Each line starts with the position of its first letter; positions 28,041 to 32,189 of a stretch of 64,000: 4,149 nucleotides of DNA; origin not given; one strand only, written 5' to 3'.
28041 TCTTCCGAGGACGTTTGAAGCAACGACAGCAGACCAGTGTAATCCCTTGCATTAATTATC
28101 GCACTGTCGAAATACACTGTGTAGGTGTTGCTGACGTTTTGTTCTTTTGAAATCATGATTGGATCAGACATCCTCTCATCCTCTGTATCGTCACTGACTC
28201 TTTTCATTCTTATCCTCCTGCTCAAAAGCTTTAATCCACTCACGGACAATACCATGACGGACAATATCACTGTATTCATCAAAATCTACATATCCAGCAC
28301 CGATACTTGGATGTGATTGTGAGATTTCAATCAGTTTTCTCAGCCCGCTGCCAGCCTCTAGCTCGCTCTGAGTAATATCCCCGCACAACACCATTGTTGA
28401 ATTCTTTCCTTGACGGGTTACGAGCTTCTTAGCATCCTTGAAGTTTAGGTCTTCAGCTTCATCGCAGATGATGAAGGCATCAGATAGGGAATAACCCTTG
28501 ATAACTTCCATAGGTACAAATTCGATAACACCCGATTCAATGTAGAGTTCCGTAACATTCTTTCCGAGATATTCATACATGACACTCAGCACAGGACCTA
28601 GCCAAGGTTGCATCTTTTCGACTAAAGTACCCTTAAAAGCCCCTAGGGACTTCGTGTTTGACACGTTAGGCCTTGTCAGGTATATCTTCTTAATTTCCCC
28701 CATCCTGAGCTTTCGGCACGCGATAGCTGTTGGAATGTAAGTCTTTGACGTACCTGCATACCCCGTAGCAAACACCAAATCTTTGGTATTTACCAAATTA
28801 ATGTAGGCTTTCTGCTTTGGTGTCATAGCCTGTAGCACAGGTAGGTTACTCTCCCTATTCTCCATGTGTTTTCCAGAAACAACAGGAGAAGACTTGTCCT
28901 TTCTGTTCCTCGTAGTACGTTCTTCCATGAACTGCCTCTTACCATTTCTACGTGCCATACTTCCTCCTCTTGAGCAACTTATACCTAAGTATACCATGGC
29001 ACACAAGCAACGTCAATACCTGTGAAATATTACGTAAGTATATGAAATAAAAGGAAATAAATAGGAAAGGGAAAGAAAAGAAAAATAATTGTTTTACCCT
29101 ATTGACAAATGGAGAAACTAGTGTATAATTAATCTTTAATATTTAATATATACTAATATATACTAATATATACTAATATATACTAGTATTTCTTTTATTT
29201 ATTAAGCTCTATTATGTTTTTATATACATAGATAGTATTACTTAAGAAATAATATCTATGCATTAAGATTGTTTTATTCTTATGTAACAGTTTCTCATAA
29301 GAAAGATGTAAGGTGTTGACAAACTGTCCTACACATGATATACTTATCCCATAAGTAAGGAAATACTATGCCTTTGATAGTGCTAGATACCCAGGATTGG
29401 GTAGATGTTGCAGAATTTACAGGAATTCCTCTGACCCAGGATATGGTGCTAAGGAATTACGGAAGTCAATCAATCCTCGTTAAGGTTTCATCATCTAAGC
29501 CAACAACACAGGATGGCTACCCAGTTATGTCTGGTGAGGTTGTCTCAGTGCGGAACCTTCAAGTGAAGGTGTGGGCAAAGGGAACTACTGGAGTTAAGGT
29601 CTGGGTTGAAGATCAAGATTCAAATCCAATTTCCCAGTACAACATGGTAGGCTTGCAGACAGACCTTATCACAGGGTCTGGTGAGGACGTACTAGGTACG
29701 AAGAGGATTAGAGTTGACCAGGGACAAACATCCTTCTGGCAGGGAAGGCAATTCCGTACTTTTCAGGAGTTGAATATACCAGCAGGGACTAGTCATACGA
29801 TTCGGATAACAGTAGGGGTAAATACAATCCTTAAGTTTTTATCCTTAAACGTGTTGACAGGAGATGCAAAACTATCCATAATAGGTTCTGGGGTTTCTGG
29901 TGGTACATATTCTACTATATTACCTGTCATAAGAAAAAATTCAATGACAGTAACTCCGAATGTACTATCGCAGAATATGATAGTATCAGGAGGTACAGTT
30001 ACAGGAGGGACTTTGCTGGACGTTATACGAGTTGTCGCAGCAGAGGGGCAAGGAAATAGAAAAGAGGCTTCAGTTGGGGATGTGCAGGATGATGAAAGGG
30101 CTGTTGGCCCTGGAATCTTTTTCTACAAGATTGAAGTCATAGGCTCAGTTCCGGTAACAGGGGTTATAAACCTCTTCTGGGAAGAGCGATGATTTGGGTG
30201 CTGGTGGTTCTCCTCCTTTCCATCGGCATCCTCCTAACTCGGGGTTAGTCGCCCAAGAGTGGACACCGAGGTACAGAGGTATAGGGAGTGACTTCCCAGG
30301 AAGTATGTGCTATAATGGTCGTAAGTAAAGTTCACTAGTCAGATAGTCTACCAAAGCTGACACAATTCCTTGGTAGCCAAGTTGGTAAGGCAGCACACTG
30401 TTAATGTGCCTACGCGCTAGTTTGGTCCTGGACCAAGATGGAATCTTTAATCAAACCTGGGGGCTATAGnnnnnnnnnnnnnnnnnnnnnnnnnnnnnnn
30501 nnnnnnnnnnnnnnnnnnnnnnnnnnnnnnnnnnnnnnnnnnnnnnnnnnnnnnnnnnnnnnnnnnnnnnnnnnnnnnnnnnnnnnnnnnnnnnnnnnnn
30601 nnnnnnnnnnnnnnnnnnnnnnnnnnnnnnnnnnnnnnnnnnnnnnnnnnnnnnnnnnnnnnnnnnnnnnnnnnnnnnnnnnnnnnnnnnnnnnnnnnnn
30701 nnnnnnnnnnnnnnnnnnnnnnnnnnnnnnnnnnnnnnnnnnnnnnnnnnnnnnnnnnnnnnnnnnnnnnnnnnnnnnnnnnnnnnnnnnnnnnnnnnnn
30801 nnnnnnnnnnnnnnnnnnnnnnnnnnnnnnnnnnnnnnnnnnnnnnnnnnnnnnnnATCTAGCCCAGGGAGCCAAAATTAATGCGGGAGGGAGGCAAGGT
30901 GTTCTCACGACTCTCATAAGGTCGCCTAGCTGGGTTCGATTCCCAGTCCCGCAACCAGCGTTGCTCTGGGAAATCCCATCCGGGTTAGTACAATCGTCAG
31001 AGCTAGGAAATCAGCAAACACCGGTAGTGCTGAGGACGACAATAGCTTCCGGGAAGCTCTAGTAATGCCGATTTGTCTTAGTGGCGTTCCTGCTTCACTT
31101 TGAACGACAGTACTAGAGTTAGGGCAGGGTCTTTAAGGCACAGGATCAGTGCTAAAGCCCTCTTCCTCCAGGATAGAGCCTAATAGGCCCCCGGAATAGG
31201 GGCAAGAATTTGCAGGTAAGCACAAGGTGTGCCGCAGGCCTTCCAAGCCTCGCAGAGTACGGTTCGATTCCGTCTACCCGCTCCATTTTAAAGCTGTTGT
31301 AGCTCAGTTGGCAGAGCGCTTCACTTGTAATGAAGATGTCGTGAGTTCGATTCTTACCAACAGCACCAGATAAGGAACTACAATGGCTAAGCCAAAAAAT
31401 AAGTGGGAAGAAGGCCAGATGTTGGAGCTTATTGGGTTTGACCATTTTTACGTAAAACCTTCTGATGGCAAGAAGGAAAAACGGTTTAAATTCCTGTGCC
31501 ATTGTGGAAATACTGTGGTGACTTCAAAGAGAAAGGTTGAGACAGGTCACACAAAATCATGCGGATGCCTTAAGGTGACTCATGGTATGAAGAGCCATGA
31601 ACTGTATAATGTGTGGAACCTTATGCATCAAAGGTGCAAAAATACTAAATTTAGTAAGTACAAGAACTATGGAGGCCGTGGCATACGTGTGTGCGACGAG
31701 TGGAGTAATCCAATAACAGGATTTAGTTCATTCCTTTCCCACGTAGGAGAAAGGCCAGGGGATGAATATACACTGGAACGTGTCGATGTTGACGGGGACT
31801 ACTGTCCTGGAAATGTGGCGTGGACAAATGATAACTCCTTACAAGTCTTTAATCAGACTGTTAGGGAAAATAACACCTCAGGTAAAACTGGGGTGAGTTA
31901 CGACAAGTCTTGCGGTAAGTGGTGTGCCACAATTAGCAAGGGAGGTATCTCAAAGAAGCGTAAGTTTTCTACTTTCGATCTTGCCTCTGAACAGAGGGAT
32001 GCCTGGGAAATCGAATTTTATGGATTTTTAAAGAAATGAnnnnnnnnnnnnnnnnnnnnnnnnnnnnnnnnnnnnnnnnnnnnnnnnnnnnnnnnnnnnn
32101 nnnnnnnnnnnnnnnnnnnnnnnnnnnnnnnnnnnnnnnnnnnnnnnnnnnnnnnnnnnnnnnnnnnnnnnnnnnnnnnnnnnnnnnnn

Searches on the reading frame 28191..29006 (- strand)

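Call 59: search_protein_families(library=phrogs, proteins=[window:28191-29006:-], max_evalue=0.0001)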
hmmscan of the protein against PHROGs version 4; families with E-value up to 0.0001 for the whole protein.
window:28191-29006:- (271 aa): 3 families
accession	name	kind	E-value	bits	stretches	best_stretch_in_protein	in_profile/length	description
phrog_170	-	other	1.1e-74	252.7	1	21-269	36-285/323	PhoH-like phosphate starvation-inducible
phrog_32482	-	other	2.9e-45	156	1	86-264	406-586/589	PhoH-like phosphate starvation-inducible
phrog_2765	-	other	6.2e-32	112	1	54-215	228-398/443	PhoH-like phosphate starvation-inducible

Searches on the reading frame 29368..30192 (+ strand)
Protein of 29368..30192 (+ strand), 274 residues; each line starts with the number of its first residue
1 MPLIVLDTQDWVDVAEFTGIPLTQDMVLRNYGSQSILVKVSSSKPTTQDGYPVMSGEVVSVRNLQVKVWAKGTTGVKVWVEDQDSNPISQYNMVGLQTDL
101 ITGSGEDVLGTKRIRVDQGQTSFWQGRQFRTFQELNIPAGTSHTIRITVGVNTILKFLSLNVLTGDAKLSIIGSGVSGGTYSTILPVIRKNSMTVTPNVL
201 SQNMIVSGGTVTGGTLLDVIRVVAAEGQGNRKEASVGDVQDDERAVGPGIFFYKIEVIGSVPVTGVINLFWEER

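Call 60: search_protein_families(library=phrogs, proteins=[window:29368-30192:+], max_evalue=0.0001)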
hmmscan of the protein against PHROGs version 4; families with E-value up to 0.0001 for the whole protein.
window:29368-30192:+ (274 aa): 2 families
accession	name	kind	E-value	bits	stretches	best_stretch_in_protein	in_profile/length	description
phrog_13935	-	unknown function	1.2e-31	110.9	1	109-274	16-184/188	-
phrog_4770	-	unknown function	1.6e-07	32.5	1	2-81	6-92/94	-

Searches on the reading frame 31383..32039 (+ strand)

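Call 60: search_protein_families(library=phrogs, proteins=[window:31383-32039:+], max_evalue=0.0001)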
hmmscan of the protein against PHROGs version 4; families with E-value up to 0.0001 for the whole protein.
window:31383-32039:+ (218 aa): 8 families
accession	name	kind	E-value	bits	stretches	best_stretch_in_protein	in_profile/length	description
phrog_374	-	DNA, RNA and nucleotide metabolism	3.1e-50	172.6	1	28-216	214-410/617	HNH endonuclease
phrog_3377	-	DNA, RNA and nucleotide metabolism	2.9e-32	113.1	1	64-164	4-98/196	HNH endonuclease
phrog_8790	-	DNA, RNA and nucleotide metabolism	4.7e-28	99.8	1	67-152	18-98/241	restriction endonuclease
phrog_953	-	DNA, RNA and nucleotide metabolism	1.9e-18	68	1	59-208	214-354/420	HNH endonuclease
phrog_2081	-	DNA, RNA and nucleotide metabolism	8.4e-15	55.8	1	64-147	95-185/433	HNH endonuclease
phrog_99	-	DNA, RNA and nucleotide metabolism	5.6e-12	47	1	152-215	199-262/383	HNH endonuclease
phrog_4578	-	DNA, RNA and nucleotide metabolism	3.2e-09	37.8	1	150-214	51-116/130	HNH endonuclease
phrog_13470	-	DNA, RNA and nucleotide metabolism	3.3e-06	28.3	1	149-211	77-141/152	HNH endonuclease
